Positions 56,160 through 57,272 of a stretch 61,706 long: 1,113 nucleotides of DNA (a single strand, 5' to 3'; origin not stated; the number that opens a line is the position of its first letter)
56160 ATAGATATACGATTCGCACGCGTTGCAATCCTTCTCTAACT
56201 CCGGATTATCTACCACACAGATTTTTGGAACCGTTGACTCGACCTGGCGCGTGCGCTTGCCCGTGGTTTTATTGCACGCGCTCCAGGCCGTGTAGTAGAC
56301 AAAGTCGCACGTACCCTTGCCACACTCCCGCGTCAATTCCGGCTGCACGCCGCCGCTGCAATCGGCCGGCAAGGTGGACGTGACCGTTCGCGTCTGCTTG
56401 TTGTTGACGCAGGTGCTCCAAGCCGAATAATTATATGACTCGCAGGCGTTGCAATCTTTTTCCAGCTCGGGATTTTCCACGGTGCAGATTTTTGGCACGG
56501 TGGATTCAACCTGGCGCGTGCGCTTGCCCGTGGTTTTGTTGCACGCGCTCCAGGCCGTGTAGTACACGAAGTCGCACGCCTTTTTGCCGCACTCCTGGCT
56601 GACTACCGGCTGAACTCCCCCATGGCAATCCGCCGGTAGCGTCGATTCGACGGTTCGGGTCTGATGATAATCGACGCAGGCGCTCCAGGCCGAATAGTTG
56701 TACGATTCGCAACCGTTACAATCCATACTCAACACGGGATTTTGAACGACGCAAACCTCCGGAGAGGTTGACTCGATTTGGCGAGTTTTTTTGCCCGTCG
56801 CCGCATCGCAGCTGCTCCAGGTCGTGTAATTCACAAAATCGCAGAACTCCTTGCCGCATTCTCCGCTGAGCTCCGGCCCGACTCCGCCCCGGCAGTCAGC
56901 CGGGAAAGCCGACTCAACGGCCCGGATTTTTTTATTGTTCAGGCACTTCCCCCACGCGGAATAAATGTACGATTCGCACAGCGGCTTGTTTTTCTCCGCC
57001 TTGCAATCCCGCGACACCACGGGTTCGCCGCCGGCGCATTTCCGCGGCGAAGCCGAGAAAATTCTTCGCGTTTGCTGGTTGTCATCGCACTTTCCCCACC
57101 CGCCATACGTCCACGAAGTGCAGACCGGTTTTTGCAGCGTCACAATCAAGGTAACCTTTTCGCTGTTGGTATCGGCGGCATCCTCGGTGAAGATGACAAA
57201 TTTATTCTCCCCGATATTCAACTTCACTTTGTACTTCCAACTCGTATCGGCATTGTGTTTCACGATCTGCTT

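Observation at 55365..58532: Giant surface protein with about 14 thrombospondin-type-1-like Trp/Arg/Cys repeats encoded by a 267-bp tandem array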

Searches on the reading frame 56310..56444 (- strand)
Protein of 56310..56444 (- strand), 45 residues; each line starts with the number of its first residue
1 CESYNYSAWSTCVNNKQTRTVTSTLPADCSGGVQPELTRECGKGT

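Call 3: search_protein_families(library=pfam, proteins=[window:56310-56444:-], max_evalue=10)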
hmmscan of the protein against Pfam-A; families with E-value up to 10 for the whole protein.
seq(45 aa): 1 family
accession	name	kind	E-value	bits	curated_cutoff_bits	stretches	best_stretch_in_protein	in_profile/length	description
PF01091.23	PTN_MK_C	-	0.046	14.5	25.3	1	4-42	6-47/65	PTN/MK heparin-binding protein family, C-terminal domain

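Call 42: search_solved_structures(query=A4, max_evalue=10, show_alignments=5)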
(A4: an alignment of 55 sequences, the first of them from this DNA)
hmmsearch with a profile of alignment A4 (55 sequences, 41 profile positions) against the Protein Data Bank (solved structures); distinct sequences matched with E-value up to 10: 0.

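Call 43: search_protein_families(library=pfam, alignment_id=A4, max_evalue=1)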
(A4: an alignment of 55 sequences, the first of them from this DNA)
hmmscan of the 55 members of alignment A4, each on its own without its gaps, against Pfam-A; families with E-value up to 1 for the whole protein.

A. member 1, seq(41 aa): 1 family
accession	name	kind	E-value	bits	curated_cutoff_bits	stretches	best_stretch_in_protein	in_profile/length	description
PF01091.23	PTN_MK_C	-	0.067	14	25.3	1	4-26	6-28/65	PTN/MK heparin-binding protein family, C-terminal domain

B. families by the number of members that match (of 55 scanned): 8 families
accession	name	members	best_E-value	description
PF01091.23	PTN_MK_C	9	0.011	PTN/MK heparin-binding protein family, C-terminal domain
PF00090.25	TSP_1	4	0.0046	Thrombospondin type 1 domain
PF19030.6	TSP1_ADAMTS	3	0.028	Thrombospondin type 1 domain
PF23089.2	ELAPOR1_C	2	0.023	ELAPOR1-like, C-terminal domain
PF19028.6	TSP1_spondin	2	0.067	Spondin-like TSP1 domain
PF23505.1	YqgG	1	0.058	YqgG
PF14205.11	Cys_rich_KTR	1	0.17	Cysteine-rich KTR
PF21876.2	STIV_turret_2nd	1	0.18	C381 turret protein 2nd galactose-binding domain-like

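Call 45: predict_structure(alignment_id=A4)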
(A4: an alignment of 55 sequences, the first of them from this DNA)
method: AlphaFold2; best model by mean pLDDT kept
length: 41 residues; sequences in the alignment: 55
mean_pLDDT: 94.2   pTM: 0.60
mean pLDDT of the five models: 94.2, 89.9, 89.0, 88.9, 87.8
residues with pLDDT >= 90: 34; 70-90: 7; 50-70: 0; < 50: 0
segments of 3 or more residues with pLDDT < 50: none
pLDDT, mean of each block of 10 residues (from residue 1): 94 97 92 93 91
secondary structure, 60 per line:
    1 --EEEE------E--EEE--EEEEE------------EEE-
elements in order: E3-6 E16-18 E21-25 E38-40

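Call 48: fold_search(model_id=the predicted structure, library=pdb)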
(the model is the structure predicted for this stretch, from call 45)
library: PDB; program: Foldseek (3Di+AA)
matches with E <= 10: 8; with E <= 0.001: 0
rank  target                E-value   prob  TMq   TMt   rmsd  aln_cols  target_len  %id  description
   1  7nyc_C                1.8e+00  0.25  0.47  0.04   4.3        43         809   28  cryoEM structure of 3C9-sMAC (released 2021-10-06)
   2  9vql_A                2.3e+00  0.16  0.43  0.04   4.3        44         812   32  Cryo-EM structure of the dimeric Elapor1 mutant (released 2025-07-23)
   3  9pd3_K                4.6e+00  0.21  0.53  0.13   3.5        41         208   20  NER dual incision complex - DuIS (released 2026-02-18)
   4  8ebt_K                4.9e+00  0.21  0.53  0.15   3.5        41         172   20  XPA repositioning Core7 of TFIIH relative to XPC-DNA lesion (Cy5) (released 2023-04-19)
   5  8b0f_E                4.9e+00  0.16  0.50  0.06   4.4        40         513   32  CryoEM structure of C5b8-CD59 (released 2023-02-22)
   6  7nyc_E                6.8e+00  0.06  0.36  0.06   4.7        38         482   26  cryoEM structure of 3C9-sMAC (released 2021-10-06)
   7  9pd5_K                8.2e+00  0.14  0.53  0.16   3.3        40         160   20  NER dual incision complex - NoF (released 2026-02-18)
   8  3ojy_A                8.8e+00  0.09  0.43  0.05   3.1        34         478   24  Crystal Structure of Human Complement Component C8 (released 2011-04-13)

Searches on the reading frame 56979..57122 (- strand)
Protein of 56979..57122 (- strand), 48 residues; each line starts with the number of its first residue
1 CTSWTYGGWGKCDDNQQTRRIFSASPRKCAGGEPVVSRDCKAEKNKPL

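Call 8: search_solved_structures(query=A1, max_evalue=10, show_alignments=4)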
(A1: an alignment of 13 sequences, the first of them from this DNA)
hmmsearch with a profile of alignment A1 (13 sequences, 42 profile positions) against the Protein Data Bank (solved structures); distinct sequences matched with E-value up to 10: 0.

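Call 27: search_protein_representatives(alignment_id=A2)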
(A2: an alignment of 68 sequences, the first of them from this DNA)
Query: 68 sequences, 40 profile positions. Proteins with E-value up to 0.001 (for the whole library): 1568; up to 1e-10: 605; up to 1e-30: 147. The best 150 are listed.
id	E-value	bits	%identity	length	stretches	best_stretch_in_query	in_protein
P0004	3.2e-199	661.0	-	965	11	1-40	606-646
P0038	2.4e-159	533.4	-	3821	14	1-40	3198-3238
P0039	8.1e-128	432.4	-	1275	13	1-40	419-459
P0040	2.3e-114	389.4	-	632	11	1-40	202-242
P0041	9.9e-93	320.1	-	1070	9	1-40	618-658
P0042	2.9e-83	289.8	-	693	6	1-40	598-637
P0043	2.7e-81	283.6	-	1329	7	1-40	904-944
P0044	1.3e-76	268.6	-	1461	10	1-40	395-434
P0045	1.4e-75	265.3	-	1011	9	1-40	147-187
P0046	3.7e-69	244.7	-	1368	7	1-40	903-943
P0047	9.4e-67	237.0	-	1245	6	1-40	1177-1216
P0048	7.7e-66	234.1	-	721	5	1-40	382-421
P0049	7.6e-65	230.9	-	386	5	1-40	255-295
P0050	4.7e-64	228.4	-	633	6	1-40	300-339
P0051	2.3e-62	222.9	-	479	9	3-40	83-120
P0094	4.2e-44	164.5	-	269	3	1-40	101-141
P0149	6.9e-35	135.0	-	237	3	1-40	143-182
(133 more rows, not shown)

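Call 31: search_protein_families(library=pfam, proteins=[P0049, P0094, P0042, P0040, P0051, P0041, P0039, P0149], max_evalue=1)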
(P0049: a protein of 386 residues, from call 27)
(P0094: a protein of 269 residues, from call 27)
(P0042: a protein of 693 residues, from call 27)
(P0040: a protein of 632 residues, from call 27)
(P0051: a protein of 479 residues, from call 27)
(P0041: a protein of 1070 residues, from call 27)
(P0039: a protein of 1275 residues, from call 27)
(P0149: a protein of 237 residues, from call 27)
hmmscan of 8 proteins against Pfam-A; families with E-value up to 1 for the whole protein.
P0049 (386 aa): 6 families
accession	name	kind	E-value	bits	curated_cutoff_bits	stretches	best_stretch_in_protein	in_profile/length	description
PF00041.27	fn3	-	4.2e-06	27.3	25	1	71-143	12-74/84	Fibronectin type III domain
PF00024.32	PAN_1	-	0.0014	18.9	21.4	1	339-361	29-52/76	PAN domain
PF05767.17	Pox_A14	-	0.017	15.7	27.7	1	33-73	37-77/93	Poxvirus virion envelope protein A14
PF16323.11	DUF4959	-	0.057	14.2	32.9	1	67-146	26-98/106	Domain of unknown function (DUF4959)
PF12679.13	ABC2_membrane_2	-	0.13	11.9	27.2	1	34-80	9-56/283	ABC-2 family transporter protein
PF16729.10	DUF5067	-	0.26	11.7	27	0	58-114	45-101/126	Domain of unknown function (DUF5067)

P0094 (269 aa): 4 families
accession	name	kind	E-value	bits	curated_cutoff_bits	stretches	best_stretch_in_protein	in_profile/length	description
PF18884.5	TSP3_bac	-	2.8e-05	24.3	25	1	71-89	1-19/22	Bacterial TSP3 repeat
PF24784.1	Temptin_C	-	3.4e-05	24.7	27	1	20-83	4-74/98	Temptin C-terminal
PF00078.32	RVT_1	-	0.19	11.8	29.6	0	102-143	92-135/205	Reverse transcriptase (RNA-dependent DNA polymerase)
PF13385.13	Laminin_G_3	-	0.42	11.2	27.6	0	149-171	17-39/151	Concanavalin A-like lectin/glucanases superfamily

P0042 (693 aa): 5 families
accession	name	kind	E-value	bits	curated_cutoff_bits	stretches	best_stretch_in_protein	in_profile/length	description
PF13442.11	Cytochrome_CBB3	-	1.7e-17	64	27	3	232-288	4-66/68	Cytochrome C oxidase, cbb3-type, subunit III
PF00034.26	Cytochrom_C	-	5e-11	44.2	21.3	3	392-437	3-49/90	Cytochrome c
PF14537.11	Cytochrom_c3_2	-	0.0017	19.2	25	0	649-683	7-41/79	Cytochrome c3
PF14495.11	Cytochrom_C550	-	0.018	15.2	27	0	641-655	27-41/136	Cytochrome c-550 domain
PF00090.25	TSP_1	-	0.16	12.7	21.6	0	608-627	12-35/49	Thrombospondin type 1 domain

P0040 (632 aa): 0 families

P0051 (479 aa): 3 families
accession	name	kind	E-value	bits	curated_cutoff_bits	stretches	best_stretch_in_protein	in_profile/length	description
PF01091.23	PTN_MK_C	-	5.7e-12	46.2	25.3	5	36-74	3-45/65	PTN/MK heparin-binding protein family, C-terminal domain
PF00323.24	Defensin_1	-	0.00063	20.7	21.4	0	124-142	5-23/29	Mammalian defensin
PF25427.2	zf-CCCH_UNK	-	0.027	14.8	31.1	0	232-248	9-25/40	UNK-like, CCCH zinc finger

P0041 (1070 aa): 15 families
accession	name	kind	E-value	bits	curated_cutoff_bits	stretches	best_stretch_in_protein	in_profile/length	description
PF13202.12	EF-hand_5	-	6.6e-05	22.6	25.9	1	1007-1025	7-25/25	EF hand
PF13405.12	EF-hand_6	-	0.00048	20.1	25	1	1008-1029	9-30/30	EF-hand domain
PF00036.39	EF-hand_1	-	0.0041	17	25.4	0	1008-1027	9-28/29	EF hand domain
PF11139.14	SfLAP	-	0.012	15.6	35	1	175-236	39-104/213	Sap, sulfolipid-1-addressing protein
PF09594.16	GT87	-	0.013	15.7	25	1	174-248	102-184/237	Glycosyltransferase family 87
PF02322.20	Cyt_bd_oxida_II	-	0.025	14.4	35.6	1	173-249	211-284/302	Cytochrome bd terminal oxidase subunit II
PF06197.19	DUF998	-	0.037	14.1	30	1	168-227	36-98/184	Protein of unknown function (DUF998)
PF00404.24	Dockerin_1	-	0.071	13.8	22.9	1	1009-1059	3-52/57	Dockerin type I domain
PF02535.28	Zip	-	0.071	12.8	35.1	1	173-225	7-62/323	ZIP Zinc transporter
PF13567.11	DUF4131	-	0.16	12.1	31.6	1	177-234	8-63/165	Domain of unknown function (DUF4131)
PF04932.20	Wzy_C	-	0.17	12.1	31.7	1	179-235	20-71/149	O-Antigen ligase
PF13499.12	EF-hand_7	-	0.18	12.6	30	1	1008-1061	11-47/67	EF-hand domain pair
PF13961.12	DUF4219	-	0.22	11.8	27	0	715-724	5-14/27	Domain of unknown function (DUF4219)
PF19744.4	DUF6232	-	0.23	12.4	27.4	1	176-244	36-88/117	Family of unknown function (DUF6232)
PF03239.20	FTR1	-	0.3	10.8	25.3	1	172-219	155-202/284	Iron permease FTR1 family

P0039 (1275 aa): 1 family
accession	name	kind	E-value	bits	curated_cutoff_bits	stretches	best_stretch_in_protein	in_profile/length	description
PF01091.23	PTN_MK_C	-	0.033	15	25.3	2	749-789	3-47/65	PTN/MK heparin-binding protein family, C-terminal domain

P0149 (237 aa): 4 families
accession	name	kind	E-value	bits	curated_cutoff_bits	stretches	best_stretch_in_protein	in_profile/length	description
PF13442.11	Cytochrome_CBB3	-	0.00052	20.7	27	1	186-217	5-29/68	Cytochrome C oxidase, cbb3-type, subunit III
PF00034.26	Cytochrom_C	-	0.0092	17.7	21.3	1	186-209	3-26/90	Cytochrome c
PF00024.32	PAN_1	-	0.43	10.9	21.4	0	36-57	31-53/76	PAN domain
PF20305.4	pYEATS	-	0.85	10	26.9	0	96-112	38-54/73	prokaryotic YEATS domain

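Call 34: find_homologous_proteins(query=A2, max_evalue=0.001)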
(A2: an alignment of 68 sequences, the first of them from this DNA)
Query A2 (68 sequences): 7 candidates shared short words with the query, none scored E <= 0.001.

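Call 35: find_homologous_proteins(query=P0040, max_evalue=0.001)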
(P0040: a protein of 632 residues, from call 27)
Query P0040 (632 aa): 437 proteins with E <= 0.001 among 8000 candidates; the best 120 are listed.
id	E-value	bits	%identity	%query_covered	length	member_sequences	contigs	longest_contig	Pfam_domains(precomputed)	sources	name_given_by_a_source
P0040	0.0e+0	1468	100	100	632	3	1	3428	-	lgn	-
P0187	1.3e-115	405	41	61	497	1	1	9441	-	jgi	jgi:hypothetical protein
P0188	6.7e-106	373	42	62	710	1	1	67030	PF00963.25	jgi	jgi:hypothetical protein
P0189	9.4e-106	373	47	64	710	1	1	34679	-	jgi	-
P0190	7.6e-98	347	45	57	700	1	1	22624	-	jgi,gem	-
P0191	3.5e-88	315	39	61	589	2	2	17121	-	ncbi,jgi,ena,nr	ncbi:MAG TPA: hypothetical protein VK654_17705 [Nitrospirota bacterium]|nr:hypothetical protein [Nit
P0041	5.0e-85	304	43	71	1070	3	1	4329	-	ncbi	-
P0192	2.4e-84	302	39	54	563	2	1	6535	-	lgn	-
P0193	3.6e-84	302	44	49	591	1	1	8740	-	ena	-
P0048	1.4e-83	300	43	48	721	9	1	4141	PF13229.13,PF05048.20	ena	-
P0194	6.1e-83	297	46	46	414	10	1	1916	-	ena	-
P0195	1.1e-81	293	48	40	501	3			-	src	-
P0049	4.3e-77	278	48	41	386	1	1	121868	PF00041.28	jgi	jgi:hypothetical protein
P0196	6.0e-75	271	42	55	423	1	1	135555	-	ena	-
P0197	2.0e-73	266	40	53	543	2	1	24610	-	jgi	jgi:hypothetical protein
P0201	5.1e-67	245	45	53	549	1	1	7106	PF01091.24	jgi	jgi:hypothetical protein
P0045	1.1e-64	237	32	83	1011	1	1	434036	PF19077.7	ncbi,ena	-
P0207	2.4e-57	213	47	48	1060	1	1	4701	PF13229.13,PF01091.24,PF05048.20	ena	-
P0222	3.9e-50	189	43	47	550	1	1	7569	PF01091.24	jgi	jgi:hypothetical protein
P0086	5.3e-50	189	41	47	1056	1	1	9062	PF13229.13,PF01091.24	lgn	-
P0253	1.3e-42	164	37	63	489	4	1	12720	PF01091.24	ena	-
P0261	5.7e-41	159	37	55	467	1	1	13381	PF01091.24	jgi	-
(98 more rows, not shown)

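Call 36: list_cluster_members(proteins=[P0038, P0039, P0041, P0042, P0044, P0049, P0051, P0094, P0149, P0045])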
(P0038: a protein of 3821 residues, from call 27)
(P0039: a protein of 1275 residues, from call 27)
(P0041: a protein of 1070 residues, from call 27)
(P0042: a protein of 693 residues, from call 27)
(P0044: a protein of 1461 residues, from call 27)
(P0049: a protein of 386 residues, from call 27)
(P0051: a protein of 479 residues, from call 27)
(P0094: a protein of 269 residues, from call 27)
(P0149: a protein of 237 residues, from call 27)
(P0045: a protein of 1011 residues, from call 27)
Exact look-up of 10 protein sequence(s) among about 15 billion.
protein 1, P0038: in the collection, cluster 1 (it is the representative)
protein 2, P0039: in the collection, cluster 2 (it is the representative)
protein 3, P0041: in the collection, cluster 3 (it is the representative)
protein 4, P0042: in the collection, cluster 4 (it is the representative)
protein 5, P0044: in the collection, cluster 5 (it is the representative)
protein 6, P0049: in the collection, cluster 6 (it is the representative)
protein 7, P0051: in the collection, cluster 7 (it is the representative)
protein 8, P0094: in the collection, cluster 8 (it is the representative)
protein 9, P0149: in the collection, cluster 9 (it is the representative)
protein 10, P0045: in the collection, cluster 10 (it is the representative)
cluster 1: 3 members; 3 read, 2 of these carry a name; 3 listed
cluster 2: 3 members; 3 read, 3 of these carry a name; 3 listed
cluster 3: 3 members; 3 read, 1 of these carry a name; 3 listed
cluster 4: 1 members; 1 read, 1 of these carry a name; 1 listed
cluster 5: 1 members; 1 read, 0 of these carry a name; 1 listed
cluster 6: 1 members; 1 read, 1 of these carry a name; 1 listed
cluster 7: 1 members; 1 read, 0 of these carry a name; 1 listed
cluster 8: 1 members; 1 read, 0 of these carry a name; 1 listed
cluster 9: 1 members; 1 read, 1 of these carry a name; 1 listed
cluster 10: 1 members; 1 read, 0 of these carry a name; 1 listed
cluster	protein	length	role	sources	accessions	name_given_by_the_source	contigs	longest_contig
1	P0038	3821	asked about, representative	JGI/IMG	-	hypothetical protein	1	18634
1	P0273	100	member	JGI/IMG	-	hypothetical protein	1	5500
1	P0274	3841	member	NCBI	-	-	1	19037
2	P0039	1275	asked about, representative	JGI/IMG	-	hypothetical protein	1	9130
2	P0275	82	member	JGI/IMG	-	hypothetical protein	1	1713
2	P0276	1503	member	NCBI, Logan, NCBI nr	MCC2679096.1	MAG: hypothetical protein K0R29_1672 [Pseudobdellovibrio sp.] | hypothetical protein [Pseudobdellovibrio sp.]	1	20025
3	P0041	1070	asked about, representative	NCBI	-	-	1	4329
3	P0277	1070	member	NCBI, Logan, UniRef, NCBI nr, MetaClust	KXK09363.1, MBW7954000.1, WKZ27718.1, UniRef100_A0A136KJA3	MAG: hypothetical protein QY330_04170 [Candidatus Dojkabacteria bacterium] | EF-hand domain-containing protein n=2 Tax=Candidatus Dojkabacteria TaxID=74243 ... | MAG: hypothetical protein UZ20_WS6002000578 [candidate division WS6 bacterium OLB21]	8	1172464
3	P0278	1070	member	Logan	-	-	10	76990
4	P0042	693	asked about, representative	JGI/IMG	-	mono/diheme cytochrome c family protein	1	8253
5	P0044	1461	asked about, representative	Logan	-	-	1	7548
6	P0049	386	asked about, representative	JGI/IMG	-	hypothetical protein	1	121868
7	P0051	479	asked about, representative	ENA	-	-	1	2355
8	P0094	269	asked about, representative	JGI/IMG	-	-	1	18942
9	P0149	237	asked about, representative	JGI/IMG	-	hypothetical protein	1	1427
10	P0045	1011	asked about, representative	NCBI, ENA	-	-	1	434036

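Call 71: find_related_loci(query=P0049, collection=genome_contigs, flank=3000)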
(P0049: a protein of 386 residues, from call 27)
Query P0049 (386 aa) in genome_contigs; peptide patterns used: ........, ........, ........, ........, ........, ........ (x = any residue, [..] = any of these).
45 stretches matched a pattern; 32 encode a relative of the query (tblastn E <= 1e-3); 31 distinct loci.
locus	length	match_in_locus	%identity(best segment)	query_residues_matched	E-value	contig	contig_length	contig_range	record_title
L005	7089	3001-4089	70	133-386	2e-98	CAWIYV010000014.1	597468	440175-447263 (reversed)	MAG: Nitrospirota bacterium isolate MFD05942.bin.1.431 genome assembly, contig: contig_82778, whole genome shotgun seque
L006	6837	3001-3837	67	156-386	9e-95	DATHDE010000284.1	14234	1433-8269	MAG TPA_asm: Nitrospirota bacterium isolate SMAG_U12385 k141_441599, whole genome shotgun sequence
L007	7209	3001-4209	68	155-386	2e-94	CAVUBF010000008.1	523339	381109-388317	MAG: uncultured delta proteobacterium isolate MFD02159.bin.3.67 genome assembly, contig: contig_45378, whole genome shot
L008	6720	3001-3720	66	160-386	5e-88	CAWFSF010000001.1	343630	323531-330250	MAG: Nitrospirota bacterium isolate MFD00905.bin.2.216 genome assembly, contig: contig_11754, whole genome shotgun seque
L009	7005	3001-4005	57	158-386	9e-86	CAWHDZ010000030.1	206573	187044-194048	MAG: uncultured delta proteobacterium isolate MFD04716.bin.3.597 genome assembly, contig: contig_40836, whole genome sho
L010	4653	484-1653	63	146-386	4e-84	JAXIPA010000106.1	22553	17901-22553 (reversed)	MAG: Nitrospirota bacterium isolate Fractures_MAG_07 c_000000014591, whole genome shotgun sequence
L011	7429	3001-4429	56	142-386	6e-84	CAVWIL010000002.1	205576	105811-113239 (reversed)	MAG: Nitrospirota bacterium isolate MFD02199.bin.2.179 genome assembly, contig: contig_10267, whole genome shotgun seque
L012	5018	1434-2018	75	160-386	2e-81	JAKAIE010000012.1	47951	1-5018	MAG: Nitrospirae bacterium isolate WY3.bin163 NODE_1016_length_47951_cov_5.501882, whole genome shotgun sequence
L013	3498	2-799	62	156-386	3e-81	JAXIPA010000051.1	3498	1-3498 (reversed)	MAG: Nitrospirota bacterium isolate Fractures_MAG_07 c_000000322901, whole genome shotgun sequence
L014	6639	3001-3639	63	134-386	8e-76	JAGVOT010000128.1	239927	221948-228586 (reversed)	MAG: Nitrospirae bacterium isolate DeMMO3_8 c_000000045633, whole genome shotgun sequence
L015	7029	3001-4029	45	40-386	6e-71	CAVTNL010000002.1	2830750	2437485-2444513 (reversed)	MAG: uncultured Nitrospiraceae bacterium isolate MFD04752.bin.2.24 genome assembly, contig: contig_11909, whole genome s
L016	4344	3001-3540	70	156-386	3e-69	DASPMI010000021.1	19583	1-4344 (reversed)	MAG TPA_asm: Anaeromyxobacter sp. isolate SMAG_U12088 k141_372446, whole genome shotgun sequence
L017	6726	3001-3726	56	155-386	2e-68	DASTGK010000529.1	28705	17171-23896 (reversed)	MAG TPA_asm: Anaeromyxobacteraceae bacterium isolate SMAG_U28 k141_658001, whole genome shotgun sequence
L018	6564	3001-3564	61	155-380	4e-57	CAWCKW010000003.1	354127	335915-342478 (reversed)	MAG: Nitrospirota bacterium isolate MFD01872.bin.2.231 genome assembly, contig: contig_121766, whole genome shotgun sequ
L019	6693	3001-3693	76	159-386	1e-61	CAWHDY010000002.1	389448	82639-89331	MAG: uncultured delta proteobacterium isolate MFD00905.bin.2.211 genome assembly, contig: contig_17877, whole genome sho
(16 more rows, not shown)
